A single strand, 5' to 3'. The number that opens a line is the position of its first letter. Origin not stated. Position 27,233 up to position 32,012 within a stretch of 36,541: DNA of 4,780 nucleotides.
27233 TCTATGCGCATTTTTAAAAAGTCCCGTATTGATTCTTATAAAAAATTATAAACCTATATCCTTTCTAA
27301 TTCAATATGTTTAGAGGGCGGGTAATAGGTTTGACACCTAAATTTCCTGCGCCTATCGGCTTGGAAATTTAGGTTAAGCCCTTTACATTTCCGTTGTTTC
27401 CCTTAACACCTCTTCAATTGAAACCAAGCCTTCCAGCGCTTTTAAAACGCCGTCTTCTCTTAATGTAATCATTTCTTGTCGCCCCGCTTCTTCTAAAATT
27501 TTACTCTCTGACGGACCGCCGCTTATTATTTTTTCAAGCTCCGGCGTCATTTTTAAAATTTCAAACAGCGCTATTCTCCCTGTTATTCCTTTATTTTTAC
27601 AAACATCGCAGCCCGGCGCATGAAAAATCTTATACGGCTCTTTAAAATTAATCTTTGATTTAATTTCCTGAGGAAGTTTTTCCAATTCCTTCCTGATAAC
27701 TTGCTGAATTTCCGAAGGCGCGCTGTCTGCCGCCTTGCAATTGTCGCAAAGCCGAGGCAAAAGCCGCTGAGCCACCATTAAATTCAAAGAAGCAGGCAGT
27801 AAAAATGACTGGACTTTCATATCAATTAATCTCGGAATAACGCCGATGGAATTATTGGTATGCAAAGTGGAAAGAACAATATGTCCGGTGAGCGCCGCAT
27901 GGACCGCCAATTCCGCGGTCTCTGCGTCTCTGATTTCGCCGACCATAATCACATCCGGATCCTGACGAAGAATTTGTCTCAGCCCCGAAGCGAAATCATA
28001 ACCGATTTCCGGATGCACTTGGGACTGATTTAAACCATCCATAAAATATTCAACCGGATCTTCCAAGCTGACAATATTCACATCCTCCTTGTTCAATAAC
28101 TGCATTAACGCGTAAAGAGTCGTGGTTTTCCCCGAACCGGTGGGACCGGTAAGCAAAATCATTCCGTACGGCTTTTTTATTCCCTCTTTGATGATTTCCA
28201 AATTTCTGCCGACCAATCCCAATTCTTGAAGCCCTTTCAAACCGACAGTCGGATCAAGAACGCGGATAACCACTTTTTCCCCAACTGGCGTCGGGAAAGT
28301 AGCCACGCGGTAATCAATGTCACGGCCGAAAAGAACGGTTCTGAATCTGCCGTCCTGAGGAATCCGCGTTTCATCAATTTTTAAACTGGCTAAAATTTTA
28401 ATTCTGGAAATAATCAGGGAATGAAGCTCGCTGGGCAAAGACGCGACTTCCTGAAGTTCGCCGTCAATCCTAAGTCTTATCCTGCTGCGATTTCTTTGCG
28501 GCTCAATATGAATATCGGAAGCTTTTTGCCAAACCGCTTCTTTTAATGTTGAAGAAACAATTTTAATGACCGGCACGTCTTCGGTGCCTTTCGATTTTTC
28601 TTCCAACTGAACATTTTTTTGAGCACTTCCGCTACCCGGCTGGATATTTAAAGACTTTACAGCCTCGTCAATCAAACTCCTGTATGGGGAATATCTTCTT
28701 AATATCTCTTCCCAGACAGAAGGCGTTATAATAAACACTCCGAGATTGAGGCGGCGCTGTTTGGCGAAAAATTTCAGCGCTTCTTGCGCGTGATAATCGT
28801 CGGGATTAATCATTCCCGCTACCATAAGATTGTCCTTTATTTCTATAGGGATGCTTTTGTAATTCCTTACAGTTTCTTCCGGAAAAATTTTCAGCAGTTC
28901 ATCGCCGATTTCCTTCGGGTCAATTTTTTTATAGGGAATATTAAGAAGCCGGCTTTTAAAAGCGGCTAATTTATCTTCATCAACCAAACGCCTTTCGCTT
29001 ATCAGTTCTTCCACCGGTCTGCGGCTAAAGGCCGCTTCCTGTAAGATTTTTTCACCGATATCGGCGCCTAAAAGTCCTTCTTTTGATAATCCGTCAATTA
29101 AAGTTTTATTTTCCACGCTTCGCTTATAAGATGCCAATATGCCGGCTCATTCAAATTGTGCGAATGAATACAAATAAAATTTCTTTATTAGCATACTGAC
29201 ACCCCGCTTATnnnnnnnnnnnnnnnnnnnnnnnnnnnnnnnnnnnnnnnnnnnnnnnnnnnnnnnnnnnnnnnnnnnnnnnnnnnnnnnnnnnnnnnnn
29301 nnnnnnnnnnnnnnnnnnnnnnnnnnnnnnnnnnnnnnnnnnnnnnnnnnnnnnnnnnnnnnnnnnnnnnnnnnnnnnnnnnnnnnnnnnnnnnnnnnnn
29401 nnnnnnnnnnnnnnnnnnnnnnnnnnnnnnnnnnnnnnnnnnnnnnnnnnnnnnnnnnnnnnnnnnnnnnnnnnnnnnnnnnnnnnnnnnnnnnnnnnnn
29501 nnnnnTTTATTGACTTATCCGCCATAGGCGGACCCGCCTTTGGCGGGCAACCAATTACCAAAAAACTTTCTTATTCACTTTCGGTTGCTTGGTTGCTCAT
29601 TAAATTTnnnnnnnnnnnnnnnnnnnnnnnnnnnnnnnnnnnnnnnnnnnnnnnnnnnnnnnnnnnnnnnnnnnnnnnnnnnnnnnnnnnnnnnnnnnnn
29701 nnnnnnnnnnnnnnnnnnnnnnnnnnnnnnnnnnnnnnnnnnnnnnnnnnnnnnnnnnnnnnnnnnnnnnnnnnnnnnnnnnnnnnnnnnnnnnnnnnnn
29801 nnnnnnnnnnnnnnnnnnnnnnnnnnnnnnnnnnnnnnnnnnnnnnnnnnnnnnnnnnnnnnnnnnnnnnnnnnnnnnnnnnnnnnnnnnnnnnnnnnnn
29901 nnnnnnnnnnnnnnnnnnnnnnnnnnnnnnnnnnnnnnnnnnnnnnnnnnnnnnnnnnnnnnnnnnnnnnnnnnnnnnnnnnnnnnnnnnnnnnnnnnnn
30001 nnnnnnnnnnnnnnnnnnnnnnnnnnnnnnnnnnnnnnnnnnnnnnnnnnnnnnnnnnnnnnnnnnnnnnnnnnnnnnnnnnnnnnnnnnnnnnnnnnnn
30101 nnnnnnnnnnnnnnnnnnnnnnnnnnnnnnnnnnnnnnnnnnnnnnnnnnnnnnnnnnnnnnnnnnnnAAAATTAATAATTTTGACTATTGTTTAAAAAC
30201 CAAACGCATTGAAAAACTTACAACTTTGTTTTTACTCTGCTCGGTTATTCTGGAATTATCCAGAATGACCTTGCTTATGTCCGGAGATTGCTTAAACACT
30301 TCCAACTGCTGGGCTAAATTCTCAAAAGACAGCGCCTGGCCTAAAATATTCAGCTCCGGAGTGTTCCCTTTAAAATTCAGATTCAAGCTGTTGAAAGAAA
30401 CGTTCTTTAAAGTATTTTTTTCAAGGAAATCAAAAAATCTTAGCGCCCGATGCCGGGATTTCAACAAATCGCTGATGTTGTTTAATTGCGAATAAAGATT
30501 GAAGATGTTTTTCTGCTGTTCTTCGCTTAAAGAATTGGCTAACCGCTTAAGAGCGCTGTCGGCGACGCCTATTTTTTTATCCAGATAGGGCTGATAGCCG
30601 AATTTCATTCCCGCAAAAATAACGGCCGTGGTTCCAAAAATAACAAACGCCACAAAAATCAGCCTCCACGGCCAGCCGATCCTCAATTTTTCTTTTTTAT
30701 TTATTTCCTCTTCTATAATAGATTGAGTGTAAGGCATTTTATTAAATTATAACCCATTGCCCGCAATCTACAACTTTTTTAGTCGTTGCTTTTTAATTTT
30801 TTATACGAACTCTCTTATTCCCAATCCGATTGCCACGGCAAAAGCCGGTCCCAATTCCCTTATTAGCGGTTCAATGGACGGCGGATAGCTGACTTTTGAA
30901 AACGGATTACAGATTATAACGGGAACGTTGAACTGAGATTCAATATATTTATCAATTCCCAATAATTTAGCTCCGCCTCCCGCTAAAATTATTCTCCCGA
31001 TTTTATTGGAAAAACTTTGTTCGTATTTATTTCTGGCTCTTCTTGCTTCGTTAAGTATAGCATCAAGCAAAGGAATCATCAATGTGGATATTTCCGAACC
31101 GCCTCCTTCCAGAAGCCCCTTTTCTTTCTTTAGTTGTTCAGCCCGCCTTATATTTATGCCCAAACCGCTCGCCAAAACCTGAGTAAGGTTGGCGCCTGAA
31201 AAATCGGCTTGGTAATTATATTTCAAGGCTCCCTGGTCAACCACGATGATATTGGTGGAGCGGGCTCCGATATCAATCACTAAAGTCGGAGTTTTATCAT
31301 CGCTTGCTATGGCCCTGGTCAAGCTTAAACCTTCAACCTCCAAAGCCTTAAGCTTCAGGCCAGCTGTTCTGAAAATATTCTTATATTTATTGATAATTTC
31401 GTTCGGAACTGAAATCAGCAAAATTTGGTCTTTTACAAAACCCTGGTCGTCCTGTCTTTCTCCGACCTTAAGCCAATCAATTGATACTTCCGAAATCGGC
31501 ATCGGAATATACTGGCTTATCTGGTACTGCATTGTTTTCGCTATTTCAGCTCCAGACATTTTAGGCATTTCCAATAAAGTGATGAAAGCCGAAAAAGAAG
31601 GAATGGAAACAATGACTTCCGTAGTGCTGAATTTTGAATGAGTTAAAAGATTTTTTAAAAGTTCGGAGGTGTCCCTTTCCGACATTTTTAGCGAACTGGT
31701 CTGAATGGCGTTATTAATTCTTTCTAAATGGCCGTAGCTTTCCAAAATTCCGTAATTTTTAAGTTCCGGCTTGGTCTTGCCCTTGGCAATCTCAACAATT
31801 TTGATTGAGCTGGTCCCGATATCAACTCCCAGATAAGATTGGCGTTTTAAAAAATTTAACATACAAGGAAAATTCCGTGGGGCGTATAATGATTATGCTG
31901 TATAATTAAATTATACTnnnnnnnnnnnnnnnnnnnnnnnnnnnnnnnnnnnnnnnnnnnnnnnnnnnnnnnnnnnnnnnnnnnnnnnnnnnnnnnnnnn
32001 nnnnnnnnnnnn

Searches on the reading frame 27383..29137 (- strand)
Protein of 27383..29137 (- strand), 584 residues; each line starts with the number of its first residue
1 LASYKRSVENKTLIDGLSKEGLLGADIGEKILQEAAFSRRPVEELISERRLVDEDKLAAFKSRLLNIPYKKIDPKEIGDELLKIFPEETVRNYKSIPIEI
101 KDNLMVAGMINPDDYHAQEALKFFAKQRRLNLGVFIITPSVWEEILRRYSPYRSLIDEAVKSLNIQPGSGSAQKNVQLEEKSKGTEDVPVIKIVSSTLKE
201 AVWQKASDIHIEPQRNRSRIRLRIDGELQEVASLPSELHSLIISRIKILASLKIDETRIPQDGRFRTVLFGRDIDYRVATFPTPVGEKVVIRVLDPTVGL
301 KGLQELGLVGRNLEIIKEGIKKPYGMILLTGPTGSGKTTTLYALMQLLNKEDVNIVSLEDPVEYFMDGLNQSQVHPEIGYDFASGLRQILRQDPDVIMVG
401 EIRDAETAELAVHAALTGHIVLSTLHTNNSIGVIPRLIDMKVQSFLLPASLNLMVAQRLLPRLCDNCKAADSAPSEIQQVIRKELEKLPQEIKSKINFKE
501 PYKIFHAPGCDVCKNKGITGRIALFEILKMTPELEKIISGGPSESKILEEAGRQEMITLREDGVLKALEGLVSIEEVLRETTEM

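Call 92: search_protein_families(library=pfam, proteins=[window:27383-29137:-], max_evalue=0.001)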
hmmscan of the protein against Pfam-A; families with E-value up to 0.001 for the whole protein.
window:27383-29137:- (584 aa): 8 families
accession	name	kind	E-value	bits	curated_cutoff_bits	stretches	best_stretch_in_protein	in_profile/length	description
PF00437.27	T2SSE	-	9.5e-125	416.5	24.9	1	186-579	4-370/370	Type II/IV secretion system protein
PF05157.20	MshEN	-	8.2e-11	42.2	23.1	1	65-151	1-85/90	MshEN domain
PF25199.1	nSTAND_NTPase5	-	5.1e-06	26.8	34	1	315-360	31-78/145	Novel STAND NTPase 5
PF13173.12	AAA_14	-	6.3e-05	23.4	27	1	326-415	4-84/129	AAA domain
PF13401.12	AAA_22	-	7.3e-05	23.5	27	1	324-361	5-42/130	AAA domain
PF13555.12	AAA_29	-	0.00013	22.1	27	1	324-349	22-47/61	P-loop containing region of AAA domain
PF13191.12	AAA_16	-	0.00021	22.3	32.6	1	323-381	24-85/167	AAA ATPase domain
PF20720.3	nSTAND3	-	0.00026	21.2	27.2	1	324-363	17-56/155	Novel STAND NTPase 3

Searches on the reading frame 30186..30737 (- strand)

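Call 92: search_protein_families(library=pfam, proteins=[window:30186-30737:-], max_evalue=0.001)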
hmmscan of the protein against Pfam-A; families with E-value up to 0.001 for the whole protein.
window:30186-30737:- (183 aa): 1 family
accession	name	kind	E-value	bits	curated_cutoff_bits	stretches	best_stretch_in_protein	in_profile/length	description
PF05137.18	PilN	-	1.4e-07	31.9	22.8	1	101-179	2-76/78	Fimbrial assembly protein (PilN)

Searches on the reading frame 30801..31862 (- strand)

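Call 92: search_protein_families(library=pfam, proteins=[window:30801-31862:-], max_evalue=0.001)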
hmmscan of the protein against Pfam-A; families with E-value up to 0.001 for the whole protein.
window:30801-31862:- (353 aa): 3 families
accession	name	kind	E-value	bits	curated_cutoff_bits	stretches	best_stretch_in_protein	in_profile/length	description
PF11104.14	PilM_2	-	1.8e-42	145.9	27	1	12-352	1-340/340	Type IV pilus assembly protein PilM;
PF14450.12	FtsA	-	4e-15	56.7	31.8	1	195-346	2-127/127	Cell division protein FtsA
PF06723.19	MreB_Mbl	-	9e-08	31.8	27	1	257-319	241-305/327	MreB/Mbl protein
